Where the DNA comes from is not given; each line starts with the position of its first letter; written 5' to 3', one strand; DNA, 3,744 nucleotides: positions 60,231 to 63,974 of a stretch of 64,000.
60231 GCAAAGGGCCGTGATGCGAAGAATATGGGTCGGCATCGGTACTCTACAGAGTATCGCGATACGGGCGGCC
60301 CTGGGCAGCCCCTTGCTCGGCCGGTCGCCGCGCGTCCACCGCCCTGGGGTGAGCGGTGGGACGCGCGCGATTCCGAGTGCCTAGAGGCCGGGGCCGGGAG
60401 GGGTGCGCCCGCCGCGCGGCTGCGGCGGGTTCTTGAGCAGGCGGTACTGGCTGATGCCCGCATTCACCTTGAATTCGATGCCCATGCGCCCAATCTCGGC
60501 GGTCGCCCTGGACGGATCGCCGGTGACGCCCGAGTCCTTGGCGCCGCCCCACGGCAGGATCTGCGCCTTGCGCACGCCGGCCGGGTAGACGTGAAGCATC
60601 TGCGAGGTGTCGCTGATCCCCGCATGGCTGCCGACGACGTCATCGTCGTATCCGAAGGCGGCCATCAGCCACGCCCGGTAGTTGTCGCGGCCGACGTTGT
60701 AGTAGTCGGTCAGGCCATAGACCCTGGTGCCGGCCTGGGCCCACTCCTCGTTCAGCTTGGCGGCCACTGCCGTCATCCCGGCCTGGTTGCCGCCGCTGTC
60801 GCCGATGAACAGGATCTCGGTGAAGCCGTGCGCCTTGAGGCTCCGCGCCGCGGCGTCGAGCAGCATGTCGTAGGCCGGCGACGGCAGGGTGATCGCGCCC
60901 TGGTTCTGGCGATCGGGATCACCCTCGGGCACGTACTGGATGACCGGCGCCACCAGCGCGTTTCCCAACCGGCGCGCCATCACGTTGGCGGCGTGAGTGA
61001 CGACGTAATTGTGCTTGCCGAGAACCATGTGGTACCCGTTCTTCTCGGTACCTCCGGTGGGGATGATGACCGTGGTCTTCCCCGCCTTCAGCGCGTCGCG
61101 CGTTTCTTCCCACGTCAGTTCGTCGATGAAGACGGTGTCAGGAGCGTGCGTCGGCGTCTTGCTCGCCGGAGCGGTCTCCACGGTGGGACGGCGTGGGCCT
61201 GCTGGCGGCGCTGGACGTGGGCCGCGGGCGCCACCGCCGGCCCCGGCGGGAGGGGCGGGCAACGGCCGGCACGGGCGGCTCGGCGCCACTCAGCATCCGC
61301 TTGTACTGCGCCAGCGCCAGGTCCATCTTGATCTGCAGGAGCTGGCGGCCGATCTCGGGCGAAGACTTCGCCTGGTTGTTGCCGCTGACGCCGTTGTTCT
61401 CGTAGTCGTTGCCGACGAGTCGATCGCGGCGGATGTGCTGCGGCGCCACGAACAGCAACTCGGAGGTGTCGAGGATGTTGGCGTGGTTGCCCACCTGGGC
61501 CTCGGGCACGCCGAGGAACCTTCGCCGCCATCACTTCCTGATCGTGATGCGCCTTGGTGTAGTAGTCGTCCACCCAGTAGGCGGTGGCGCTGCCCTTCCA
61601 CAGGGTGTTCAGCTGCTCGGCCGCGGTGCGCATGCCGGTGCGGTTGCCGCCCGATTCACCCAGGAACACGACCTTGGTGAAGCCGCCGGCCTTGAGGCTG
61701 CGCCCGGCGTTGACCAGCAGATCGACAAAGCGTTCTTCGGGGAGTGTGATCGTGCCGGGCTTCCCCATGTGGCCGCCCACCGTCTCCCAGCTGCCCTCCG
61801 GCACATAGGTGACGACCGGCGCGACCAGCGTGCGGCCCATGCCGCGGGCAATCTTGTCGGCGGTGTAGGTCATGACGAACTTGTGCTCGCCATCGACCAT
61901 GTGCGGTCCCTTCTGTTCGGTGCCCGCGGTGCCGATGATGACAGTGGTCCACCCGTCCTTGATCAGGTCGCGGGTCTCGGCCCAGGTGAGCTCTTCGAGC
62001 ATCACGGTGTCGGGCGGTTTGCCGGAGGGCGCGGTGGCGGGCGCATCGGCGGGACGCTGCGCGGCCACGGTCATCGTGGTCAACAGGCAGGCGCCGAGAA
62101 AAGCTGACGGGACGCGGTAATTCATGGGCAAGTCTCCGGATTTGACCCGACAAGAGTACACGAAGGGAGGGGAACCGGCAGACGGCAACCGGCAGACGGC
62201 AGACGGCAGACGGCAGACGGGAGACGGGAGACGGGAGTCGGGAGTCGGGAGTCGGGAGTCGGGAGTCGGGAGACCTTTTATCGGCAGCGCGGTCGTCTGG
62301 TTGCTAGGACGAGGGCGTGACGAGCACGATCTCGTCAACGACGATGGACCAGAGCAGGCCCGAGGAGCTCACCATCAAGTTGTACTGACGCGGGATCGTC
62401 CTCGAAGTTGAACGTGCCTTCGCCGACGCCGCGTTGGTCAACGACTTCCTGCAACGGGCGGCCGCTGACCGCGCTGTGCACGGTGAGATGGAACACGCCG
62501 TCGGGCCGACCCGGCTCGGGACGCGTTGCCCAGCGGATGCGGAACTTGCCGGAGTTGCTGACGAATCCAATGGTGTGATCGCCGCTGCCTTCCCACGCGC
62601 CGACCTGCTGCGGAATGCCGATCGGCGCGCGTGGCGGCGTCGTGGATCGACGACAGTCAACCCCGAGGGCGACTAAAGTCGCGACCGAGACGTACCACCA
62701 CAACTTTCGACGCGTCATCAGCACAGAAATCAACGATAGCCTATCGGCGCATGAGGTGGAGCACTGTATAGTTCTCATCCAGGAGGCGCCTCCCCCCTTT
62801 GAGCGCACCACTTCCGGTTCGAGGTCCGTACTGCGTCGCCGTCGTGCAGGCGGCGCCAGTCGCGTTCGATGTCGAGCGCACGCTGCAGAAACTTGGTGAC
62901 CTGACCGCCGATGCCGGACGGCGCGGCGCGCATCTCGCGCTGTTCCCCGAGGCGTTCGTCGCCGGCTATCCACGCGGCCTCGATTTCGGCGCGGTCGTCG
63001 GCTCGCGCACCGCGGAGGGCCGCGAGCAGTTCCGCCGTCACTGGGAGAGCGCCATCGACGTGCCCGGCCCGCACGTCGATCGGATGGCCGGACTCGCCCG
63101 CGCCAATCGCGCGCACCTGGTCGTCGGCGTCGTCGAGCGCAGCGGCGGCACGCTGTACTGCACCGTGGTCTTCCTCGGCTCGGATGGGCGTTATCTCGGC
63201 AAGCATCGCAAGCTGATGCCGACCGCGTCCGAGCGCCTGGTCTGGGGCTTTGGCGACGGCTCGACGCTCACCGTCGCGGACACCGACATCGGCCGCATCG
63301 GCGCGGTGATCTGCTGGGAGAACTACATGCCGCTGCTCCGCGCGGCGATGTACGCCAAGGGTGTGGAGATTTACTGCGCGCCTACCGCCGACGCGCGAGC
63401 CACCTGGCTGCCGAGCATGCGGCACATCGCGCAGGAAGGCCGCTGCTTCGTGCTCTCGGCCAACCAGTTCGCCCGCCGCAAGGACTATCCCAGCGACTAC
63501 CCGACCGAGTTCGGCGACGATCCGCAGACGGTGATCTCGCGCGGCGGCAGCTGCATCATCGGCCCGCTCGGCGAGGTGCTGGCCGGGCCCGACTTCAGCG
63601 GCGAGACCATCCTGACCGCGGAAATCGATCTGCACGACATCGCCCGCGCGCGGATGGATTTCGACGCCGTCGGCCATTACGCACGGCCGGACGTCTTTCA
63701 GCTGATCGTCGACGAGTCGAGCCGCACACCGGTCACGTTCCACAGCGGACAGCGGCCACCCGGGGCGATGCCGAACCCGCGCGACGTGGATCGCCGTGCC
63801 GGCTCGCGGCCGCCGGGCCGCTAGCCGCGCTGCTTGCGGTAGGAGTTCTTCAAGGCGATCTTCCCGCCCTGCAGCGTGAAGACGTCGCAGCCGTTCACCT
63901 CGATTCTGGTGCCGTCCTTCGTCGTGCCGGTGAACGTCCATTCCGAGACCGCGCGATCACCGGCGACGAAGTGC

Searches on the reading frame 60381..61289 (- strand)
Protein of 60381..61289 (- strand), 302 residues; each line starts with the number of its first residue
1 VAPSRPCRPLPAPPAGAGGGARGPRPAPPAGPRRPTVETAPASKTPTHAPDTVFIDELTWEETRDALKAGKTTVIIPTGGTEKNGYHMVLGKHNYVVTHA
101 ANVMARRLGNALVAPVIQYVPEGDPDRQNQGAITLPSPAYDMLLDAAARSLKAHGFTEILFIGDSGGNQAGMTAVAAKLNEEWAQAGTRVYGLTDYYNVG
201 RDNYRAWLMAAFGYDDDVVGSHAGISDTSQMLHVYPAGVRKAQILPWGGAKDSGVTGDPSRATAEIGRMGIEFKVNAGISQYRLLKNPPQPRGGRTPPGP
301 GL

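Call 82: search_protein_families(library=pfam, proteins=[window:60381-61289:-], max_evalue=0.00001)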
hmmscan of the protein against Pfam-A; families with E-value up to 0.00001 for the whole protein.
window:60381-61289:- (302 aa): 1 family
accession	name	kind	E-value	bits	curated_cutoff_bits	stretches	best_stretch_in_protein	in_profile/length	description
PF02633.19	Creatininase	-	1e-36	127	31.3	1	57-273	2-229/238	Creatinine amidohydrolase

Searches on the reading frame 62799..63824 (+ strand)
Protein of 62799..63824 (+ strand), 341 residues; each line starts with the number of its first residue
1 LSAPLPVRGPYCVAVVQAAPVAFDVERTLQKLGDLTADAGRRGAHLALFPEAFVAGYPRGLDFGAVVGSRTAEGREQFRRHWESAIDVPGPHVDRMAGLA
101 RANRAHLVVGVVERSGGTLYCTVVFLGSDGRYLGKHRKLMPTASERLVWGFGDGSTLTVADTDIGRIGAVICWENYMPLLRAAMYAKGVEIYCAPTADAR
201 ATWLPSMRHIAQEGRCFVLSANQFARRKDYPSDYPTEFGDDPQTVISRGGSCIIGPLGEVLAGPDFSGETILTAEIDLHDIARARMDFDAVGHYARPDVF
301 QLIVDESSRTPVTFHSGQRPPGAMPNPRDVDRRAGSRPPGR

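Call 82: search_protein_families(library=pfam, proteins=[window:62799-63824:+], max_evalue=0.00001)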
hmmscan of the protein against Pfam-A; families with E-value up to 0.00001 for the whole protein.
window:62799-63824:+ (341 aa): 1 family
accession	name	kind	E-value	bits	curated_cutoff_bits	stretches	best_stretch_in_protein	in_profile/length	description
PF00795.27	CN_hydrolase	-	4e-61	207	23.2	1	13-285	2-255/256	Carbon-nitrogen hydrolase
